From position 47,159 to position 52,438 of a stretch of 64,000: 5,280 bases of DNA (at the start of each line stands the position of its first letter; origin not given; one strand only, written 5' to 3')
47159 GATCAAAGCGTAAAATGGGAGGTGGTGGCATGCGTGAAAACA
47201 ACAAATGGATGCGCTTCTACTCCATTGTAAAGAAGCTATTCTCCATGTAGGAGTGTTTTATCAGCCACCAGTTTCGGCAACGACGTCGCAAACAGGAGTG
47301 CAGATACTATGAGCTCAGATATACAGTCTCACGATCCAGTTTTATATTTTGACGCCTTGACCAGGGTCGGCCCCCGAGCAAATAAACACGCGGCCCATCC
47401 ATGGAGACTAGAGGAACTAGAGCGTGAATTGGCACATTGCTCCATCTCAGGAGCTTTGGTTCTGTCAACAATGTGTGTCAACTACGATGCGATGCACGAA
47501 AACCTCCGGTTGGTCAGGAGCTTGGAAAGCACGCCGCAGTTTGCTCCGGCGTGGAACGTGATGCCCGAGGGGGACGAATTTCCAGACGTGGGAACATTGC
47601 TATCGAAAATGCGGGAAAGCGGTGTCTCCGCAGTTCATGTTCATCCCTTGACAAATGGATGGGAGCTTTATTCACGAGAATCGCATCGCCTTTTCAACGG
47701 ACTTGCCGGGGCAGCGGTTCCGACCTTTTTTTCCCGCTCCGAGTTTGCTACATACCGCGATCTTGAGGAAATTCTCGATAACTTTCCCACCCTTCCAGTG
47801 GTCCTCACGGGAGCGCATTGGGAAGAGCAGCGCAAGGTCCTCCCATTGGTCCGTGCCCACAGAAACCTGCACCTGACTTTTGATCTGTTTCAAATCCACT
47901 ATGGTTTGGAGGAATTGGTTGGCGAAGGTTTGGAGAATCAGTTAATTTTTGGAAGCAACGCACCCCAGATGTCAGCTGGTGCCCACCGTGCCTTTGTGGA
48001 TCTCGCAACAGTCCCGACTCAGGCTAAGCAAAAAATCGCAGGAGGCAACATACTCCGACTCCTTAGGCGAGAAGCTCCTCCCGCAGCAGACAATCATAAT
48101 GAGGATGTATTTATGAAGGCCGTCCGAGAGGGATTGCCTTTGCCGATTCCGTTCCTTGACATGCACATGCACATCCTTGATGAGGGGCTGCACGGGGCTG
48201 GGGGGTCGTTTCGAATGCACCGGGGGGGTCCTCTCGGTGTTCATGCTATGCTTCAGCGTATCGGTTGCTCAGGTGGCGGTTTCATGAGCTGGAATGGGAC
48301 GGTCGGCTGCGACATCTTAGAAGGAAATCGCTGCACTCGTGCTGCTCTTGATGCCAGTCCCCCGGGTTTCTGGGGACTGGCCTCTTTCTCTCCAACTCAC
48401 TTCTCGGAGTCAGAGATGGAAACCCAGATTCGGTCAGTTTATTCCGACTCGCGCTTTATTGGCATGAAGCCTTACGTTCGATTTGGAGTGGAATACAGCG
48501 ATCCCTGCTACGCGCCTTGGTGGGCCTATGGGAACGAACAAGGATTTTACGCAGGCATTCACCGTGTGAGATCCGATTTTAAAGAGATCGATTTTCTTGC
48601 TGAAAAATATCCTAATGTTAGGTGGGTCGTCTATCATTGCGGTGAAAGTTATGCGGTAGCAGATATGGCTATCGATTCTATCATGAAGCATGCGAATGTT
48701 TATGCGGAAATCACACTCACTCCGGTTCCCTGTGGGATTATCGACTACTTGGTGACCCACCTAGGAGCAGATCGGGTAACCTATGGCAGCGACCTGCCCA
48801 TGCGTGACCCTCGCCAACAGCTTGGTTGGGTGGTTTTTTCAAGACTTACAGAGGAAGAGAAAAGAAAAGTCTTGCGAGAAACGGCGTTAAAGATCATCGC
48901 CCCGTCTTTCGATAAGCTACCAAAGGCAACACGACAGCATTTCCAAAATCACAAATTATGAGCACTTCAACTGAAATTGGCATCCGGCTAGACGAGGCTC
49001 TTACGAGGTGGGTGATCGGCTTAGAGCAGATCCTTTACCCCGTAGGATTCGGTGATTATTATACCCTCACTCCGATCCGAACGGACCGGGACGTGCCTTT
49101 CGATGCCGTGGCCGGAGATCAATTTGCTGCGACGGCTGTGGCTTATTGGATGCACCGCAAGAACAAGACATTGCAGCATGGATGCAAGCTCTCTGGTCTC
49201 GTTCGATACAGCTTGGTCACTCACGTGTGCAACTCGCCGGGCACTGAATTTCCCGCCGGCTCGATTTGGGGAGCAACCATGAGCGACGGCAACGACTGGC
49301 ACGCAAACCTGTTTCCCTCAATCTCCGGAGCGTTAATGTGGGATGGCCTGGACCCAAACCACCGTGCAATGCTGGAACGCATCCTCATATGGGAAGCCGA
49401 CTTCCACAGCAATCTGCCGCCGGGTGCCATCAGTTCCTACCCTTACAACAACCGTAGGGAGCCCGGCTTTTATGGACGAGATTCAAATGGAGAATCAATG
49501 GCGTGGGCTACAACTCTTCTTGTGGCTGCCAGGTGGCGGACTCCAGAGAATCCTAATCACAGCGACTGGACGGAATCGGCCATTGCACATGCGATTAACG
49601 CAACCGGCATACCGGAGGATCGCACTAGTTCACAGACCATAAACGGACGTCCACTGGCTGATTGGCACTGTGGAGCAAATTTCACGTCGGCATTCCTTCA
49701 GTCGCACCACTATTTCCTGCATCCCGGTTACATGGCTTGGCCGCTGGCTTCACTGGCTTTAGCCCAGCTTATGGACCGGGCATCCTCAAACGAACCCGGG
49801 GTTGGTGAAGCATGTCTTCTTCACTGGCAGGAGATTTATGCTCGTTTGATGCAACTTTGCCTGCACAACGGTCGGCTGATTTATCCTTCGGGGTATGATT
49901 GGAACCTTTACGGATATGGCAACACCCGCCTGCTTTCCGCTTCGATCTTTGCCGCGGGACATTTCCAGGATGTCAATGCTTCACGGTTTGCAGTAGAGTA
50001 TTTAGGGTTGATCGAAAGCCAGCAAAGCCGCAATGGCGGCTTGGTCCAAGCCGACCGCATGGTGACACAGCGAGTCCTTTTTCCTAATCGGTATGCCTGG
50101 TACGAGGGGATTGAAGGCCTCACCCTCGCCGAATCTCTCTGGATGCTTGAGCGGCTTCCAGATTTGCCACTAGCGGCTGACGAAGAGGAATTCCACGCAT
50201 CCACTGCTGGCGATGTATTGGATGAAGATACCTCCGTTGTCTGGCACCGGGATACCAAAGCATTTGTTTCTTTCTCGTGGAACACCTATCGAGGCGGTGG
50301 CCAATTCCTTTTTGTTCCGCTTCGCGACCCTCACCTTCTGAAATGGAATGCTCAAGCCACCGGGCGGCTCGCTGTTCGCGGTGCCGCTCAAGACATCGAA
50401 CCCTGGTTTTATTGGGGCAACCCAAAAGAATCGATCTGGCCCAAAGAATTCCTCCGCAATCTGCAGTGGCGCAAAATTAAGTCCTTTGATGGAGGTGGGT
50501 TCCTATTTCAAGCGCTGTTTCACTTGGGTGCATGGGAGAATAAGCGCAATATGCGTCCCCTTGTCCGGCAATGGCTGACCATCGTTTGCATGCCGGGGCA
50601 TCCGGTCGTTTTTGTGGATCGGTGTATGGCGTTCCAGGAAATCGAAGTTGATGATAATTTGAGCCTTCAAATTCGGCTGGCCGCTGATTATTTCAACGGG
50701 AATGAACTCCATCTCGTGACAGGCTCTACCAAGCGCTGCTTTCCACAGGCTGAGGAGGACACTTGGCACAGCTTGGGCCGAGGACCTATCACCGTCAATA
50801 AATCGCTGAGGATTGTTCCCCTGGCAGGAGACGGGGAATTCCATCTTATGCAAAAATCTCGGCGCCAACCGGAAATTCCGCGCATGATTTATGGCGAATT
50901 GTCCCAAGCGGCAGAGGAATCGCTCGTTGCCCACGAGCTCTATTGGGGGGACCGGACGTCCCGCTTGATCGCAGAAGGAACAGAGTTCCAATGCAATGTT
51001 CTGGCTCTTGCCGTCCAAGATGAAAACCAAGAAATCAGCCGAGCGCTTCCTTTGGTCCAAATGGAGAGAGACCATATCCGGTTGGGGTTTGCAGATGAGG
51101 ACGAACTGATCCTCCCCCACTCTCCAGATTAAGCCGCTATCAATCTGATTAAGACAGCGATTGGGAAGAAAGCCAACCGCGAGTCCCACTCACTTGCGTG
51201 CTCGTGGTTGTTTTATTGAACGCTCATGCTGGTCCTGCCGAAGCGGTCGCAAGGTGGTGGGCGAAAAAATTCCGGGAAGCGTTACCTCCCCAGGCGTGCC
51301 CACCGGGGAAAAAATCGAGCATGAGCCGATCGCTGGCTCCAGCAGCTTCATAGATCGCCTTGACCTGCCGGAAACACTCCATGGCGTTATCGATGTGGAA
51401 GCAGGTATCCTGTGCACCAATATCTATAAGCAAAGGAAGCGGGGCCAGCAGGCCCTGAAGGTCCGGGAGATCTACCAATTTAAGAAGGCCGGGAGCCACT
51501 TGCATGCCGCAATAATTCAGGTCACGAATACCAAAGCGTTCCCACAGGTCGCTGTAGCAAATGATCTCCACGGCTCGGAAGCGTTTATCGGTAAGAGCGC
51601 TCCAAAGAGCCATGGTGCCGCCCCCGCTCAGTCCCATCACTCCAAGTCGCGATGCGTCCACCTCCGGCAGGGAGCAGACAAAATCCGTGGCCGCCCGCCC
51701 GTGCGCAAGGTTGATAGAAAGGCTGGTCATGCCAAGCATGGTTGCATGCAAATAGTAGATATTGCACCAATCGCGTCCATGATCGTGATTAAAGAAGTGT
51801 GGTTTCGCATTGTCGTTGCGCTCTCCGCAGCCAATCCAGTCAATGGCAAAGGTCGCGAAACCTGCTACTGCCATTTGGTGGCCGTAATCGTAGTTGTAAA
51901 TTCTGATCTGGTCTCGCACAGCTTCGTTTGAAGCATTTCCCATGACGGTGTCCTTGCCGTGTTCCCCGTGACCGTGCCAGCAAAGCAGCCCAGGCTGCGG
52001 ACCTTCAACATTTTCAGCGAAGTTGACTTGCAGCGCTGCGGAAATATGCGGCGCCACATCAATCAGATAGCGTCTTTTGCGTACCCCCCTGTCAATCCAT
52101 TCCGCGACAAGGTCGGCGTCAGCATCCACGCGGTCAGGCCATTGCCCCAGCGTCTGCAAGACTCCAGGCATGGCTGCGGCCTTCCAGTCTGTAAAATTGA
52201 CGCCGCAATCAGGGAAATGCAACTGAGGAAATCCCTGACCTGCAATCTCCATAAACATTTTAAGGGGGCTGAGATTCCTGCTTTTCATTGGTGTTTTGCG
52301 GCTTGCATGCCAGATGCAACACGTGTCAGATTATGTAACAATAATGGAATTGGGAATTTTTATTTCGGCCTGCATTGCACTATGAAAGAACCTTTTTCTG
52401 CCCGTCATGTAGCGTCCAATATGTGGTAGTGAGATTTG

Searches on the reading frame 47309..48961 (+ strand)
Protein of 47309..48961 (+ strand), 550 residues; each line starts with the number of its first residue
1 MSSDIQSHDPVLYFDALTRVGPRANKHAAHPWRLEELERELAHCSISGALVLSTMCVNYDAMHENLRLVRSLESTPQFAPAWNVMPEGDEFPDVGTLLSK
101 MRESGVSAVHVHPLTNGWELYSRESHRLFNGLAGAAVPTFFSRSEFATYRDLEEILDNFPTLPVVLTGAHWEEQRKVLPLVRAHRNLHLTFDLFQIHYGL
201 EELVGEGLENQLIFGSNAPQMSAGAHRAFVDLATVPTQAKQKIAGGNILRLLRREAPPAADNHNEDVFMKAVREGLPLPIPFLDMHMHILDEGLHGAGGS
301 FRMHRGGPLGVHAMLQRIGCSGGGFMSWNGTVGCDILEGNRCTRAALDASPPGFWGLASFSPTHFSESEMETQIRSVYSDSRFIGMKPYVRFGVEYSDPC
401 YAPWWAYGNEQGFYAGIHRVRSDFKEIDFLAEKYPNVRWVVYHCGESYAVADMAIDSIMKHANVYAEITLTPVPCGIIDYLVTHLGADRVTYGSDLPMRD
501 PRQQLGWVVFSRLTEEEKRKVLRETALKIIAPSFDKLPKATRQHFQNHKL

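Call 74: search_protein_families(library=pfam, proteins=[window:47309-48961:+], max_evalue=0.0001)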
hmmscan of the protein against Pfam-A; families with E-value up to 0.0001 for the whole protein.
window:47309-48961:+ (550 aa): 1 family
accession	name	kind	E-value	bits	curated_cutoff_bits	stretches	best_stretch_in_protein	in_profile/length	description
PF04909.20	Amidohydro_2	-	1.6e-26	94.2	26.4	2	340-529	67-286/289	Amidohydrolase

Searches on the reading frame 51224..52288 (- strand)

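Call 74: search_protein_families(library=pfam, proteins=[window:51224-52288:-], max_evalue=0.0001)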
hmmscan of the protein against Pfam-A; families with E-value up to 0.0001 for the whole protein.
window:51224-52288:- (354 aa): 2 families
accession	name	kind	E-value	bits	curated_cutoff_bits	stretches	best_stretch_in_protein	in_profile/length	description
PF12715.13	Abhydrolase_7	-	1.2e-07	31.8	21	1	31-299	47-321/388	Abhydrolase family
PF00326.27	Peptidase_S9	-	4e-06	26.9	22.6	1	199-334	50-190/213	Prolyl oligopeptidase family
